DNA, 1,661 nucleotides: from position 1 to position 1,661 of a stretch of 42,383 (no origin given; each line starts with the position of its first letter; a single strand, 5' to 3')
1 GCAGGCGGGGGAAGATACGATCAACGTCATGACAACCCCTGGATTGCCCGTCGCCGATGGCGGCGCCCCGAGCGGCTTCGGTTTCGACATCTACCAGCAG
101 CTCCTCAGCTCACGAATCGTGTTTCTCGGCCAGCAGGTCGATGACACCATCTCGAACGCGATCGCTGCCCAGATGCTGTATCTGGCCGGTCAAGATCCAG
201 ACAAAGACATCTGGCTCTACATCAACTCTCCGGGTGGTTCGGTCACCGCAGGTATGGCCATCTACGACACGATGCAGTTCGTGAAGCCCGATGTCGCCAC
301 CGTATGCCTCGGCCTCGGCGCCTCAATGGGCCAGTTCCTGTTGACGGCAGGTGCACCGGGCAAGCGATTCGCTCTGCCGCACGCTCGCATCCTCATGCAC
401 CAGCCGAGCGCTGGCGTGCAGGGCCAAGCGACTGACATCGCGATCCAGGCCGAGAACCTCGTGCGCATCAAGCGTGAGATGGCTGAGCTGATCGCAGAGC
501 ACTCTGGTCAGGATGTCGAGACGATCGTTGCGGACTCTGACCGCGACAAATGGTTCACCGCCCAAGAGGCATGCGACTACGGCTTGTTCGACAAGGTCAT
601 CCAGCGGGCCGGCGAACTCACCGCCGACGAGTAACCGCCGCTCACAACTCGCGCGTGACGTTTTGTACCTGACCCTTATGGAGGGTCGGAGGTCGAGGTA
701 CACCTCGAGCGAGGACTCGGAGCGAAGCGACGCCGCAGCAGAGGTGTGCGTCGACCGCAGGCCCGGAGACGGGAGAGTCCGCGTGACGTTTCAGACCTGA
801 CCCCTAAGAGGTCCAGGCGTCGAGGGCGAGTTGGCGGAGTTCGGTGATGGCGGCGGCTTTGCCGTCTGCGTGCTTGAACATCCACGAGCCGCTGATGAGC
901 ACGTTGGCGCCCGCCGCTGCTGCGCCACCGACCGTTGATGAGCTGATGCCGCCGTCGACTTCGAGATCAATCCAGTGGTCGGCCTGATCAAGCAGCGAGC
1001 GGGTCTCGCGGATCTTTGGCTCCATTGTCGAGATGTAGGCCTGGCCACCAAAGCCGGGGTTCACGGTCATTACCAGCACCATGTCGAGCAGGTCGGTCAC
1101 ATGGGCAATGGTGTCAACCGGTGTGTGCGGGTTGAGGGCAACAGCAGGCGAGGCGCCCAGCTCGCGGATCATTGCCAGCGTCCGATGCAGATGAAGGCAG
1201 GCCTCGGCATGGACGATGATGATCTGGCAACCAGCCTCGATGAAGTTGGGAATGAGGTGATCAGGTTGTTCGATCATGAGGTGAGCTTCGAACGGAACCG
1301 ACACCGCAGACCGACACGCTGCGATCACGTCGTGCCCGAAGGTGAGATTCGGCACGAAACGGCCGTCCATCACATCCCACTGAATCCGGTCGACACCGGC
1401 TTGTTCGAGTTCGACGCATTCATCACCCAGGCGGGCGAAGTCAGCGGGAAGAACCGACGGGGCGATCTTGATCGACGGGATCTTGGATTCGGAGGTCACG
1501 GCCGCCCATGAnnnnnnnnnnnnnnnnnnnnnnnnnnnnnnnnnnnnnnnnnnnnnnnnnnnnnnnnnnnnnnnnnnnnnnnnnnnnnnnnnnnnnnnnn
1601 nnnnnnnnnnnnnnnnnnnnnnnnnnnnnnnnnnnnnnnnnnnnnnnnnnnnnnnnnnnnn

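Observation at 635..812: Repeat family with terminal stem-loops occupying convergent gene junctions (locus 1 of 2)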

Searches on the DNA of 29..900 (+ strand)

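Call 13: search_rna_families(source=window, start=560, end=900, threshold=evalue, max_evalue=10)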
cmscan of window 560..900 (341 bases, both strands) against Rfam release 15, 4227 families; matches with E-value up to 10: 3.
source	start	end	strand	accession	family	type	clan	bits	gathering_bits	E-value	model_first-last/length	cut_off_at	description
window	648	737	-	RF01531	TB10Cs3H1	Gene; snRNA; snoRNA; HACA-box;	-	13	40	10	1-62/62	no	Trypanosomatid snoRNA TB10Cs3H1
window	667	777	-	RF01956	NEAT1_2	Gene; lncRNA;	-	11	60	5.8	1-116/116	no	Nuclear enriched abundant transcript 1 conserved region 2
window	694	795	+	RF02916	atpB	Cis-reg;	-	10.6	37.4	5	1-128/128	no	atpB RNA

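Call 47: search_rna_families(sources=[L010, L030, L074, L083, L017, L101, L113, L028, L033, L042, L095, L112, L116], threshold=gathering)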
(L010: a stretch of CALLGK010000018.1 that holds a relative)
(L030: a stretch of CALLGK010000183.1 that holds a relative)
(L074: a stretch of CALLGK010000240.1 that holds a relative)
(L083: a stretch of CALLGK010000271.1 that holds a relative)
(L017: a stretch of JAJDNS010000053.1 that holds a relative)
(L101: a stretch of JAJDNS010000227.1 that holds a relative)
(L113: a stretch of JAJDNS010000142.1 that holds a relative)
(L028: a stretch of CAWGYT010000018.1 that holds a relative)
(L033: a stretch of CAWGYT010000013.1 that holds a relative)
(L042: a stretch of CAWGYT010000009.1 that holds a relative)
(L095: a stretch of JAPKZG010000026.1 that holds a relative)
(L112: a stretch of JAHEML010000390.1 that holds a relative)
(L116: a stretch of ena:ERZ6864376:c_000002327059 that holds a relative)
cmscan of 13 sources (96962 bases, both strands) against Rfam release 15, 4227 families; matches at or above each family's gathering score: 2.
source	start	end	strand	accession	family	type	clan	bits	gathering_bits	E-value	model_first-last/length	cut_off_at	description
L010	7799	7872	+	RF00005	tRNA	Gene; tRNA;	CL00001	72.6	29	9.3e-14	1-71/71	no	tRNA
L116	5391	5474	-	RF00005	tRNA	Gene; tRNA;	CL00001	55.5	29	4.6e-09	1-71/71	no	tRNA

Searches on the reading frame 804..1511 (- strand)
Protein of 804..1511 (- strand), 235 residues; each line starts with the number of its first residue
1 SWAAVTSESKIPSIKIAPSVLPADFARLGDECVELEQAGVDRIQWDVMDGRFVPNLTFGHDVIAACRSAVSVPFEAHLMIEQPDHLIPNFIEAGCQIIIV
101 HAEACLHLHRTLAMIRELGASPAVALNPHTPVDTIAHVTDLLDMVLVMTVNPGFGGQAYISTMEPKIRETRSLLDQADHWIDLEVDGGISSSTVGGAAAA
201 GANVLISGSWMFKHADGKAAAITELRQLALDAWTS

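Call 14: search_protein_families(library=pfam, proteins=[window:804-1511:-])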
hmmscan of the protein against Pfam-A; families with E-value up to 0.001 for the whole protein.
window:804-1511:- (235 aa): 1 family
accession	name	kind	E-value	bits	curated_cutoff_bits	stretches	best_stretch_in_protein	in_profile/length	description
PF00834.25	Ribul_P_3_epim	-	6e-70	235.1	21.1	1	15-212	1-198/198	Ribulose-phosphate 3 epimerase family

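Call 26: find_encoding_contigs(protein=window:804-1499:-, flank=10000, max_places=10)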
Protein window:804-1499:- (231 aa): 1 contig read that carries it; 1 place shown.
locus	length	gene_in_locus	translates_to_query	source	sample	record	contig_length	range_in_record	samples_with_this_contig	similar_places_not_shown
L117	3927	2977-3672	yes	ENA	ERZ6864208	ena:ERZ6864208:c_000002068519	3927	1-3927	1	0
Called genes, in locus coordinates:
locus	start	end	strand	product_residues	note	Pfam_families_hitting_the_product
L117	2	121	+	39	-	?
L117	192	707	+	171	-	-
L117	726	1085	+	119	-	-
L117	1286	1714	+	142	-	PF13185:GAF_2 (weak)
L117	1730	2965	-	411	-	-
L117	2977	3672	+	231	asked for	PF00834:Ribul_P_3_epim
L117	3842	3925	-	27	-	?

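Call 33: find_homologous_proteins(query=window:804-1499:-, max_evalue=1e-40)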
Query window:804-1499:- (231 aa): 7994 proteins with E <= 1e-40 among 8000 candidates; the best 120 are listed.
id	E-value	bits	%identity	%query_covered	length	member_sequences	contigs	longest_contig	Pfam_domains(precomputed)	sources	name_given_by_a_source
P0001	9.1e-150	514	100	100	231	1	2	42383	PF00834.26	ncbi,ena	-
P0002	6.1e-135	466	96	94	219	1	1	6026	PF00834.26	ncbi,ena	-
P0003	6.3e-128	443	92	94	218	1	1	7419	PF00834.26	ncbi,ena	-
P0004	1.6e-125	435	83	99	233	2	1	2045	PF00834.26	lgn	-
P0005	4.0e-122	424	80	100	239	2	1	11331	PF00834.26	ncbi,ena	-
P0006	1.4e-121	422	83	95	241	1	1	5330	PF00834.26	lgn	-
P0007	5.5e-120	417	82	97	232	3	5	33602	PF00834.26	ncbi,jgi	ncbi:MAG: ribulose-phosphate 3-epimerase [Acidimicrobiales bacterium]|jgi:ribulose-phosphate 3-epime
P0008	6.6e-120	417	82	96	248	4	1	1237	PF00834.26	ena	-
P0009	1.5e-119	416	81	96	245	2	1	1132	PF00834.26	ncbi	-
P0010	5.6e-119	414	82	96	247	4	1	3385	PF00834.26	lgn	-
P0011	1.2e-118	413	80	98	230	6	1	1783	PF00834.26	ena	-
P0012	2.8e-118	411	80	98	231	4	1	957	PF00834.26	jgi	jgi:ribulose-phosphate 3-epimerase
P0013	3.6e-118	411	80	97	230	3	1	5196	PF00834.26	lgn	-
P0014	1.6e-117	409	81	97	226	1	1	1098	PF00834.26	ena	-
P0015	2.2e-117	409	81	91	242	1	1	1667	PF00834.26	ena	-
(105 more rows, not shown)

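Call 34: find_encoding_contigs(protein=P0002, flank=10000, max_places=4)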
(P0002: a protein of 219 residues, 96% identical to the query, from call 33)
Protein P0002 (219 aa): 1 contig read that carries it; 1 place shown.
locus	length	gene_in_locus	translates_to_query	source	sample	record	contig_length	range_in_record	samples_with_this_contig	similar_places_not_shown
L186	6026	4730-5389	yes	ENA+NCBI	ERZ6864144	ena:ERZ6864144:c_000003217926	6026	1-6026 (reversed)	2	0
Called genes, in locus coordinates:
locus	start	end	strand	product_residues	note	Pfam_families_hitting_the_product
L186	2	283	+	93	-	?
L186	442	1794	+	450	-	-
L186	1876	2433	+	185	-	PF07355:GRDB (faint)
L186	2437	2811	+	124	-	-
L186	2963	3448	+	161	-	-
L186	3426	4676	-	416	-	-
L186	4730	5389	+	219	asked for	PF00834:Ribul_P_3_epim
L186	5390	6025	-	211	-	?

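Call 35: find_encoding_contigs(protein=P0003, flank=10000, max_places=4)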
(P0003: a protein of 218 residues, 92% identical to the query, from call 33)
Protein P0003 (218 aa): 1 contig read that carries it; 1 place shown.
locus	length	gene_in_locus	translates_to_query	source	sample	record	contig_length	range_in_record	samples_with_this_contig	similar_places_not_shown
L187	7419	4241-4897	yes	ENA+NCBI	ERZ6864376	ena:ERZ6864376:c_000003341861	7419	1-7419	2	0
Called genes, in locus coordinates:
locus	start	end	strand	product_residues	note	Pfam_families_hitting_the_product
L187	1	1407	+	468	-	?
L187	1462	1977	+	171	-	-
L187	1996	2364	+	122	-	-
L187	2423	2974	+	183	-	-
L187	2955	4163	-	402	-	PF01938:TRAM (weak)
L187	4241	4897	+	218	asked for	PF00834:Ribul_P_3_epim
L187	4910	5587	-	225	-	PF00574:CLP_protease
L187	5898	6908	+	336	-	PF03372:Exo_endo_phos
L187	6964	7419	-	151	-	?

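Call 36: find_encoding_contigs(protein=P0005, flank=10000, max_places=4)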
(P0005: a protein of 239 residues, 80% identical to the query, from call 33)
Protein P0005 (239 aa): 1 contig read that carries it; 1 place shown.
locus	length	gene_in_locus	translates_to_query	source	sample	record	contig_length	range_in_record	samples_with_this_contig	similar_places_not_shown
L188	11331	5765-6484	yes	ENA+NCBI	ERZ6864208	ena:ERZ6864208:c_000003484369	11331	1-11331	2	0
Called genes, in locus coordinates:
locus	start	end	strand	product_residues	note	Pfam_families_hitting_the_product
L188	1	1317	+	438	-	?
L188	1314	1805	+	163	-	-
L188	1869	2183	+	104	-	-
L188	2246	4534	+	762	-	PF08447:PAS_3 (weak), PF00990:GGDEF, PF00563:EAL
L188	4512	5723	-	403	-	PF01938:TRAM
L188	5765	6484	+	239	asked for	PF00834:Ribul_P_3_epim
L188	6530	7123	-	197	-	PF00574:CLP_protease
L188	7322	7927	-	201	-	PF01725:Ham1p_like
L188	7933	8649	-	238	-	PF01138:RNase_PH, PF03725:RNase_PH_C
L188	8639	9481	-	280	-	PF01177:Asp_Glu_race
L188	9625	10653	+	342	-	PF13469:Sulfotransfer_3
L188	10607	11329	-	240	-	?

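Call 61: list_cluster_members(proteins=[P0001, P0002, P0123])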
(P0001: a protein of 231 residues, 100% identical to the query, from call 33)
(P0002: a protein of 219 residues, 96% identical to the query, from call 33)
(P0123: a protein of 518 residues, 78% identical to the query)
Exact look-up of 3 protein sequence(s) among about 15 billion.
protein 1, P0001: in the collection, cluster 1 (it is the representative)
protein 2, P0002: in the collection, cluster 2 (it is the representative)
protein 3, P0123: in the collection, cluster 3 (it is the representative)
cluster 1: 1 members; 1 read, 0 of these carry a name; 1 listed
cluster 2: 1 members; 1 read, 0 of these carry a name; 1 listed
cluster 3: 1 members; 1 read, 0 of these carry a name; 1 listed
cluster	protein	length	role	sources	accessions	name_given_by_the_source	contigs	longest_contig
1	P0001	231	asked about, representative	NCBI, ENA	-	-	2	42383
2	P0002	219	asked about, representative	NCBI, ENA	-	-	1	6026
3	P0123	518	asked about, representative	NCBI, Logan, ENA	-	-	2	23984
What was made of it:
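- Tried and rejected: Cluster look-up gave no organism name (call 61).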

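Call 95: find_encoding_contigs(protein=P0007, flank=10000, max_places=10)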
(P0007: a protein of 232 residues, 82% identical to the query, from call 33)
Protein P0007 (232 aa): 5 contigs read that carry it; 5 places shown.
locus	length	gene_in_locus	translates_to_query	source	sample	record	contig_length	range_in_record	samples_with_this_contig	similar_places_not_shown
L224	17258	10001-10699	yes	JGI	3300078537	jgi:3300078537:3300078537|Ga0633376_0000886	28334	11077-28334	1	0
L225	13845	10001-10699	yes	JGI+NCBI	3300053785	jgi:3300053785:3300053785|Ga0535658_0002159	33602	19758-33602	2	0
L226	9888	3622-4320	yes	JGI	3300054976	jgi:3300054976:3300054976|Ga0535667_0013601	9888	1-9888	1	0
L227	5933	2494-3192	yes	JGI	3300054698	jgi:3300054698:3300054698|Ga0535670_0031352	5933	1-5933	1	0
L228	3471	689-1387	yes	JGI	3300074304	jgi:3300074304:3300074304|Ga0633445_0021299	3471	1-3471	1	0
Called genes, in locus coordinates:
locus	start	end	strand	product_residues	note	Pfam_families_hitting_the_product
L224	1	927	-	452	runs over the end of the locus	PF00282:Pyridoxal_deC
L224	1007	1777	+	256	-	PF00106:adh_short, PF01370:Epimerase (weak), PF08659:KR, PF13561:adh_short_C2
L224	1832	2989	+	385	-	PF07690:MFS_1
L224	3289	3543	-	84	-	PF00578:AhpC-TSA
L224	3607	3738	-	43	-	-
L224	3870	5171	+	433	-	-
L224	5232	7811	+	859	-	PF10102:DUF2341 (weak)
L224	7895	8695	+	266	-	PF09130:DUF1932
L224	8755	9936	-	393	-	PF01938:TRAM (weak), PF05958:tRNA_U5-meth_tr (faint)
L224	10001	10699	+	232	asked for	PF00834:Ribul_P_3_epim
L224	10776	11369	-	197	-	PF00574:CLP_protease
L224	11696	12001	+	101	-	PF07045:DUF1330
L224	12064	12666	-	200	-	PF01725:Ham1p_like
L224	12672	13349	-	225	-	PF01138:RNase_PH, PF03725:RNase_PH_C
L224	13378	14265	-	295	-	PF01177:Asp_Glu_race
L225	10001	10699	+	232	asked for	PF00834:Ribul_P_3_epim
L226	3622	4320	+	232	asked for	PF00834:Ribul_P_3_epim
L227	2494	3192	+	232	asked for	PF00834:Ribul_P_3_epim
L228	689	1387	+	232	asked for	PF00834:Ribul_P_3_epim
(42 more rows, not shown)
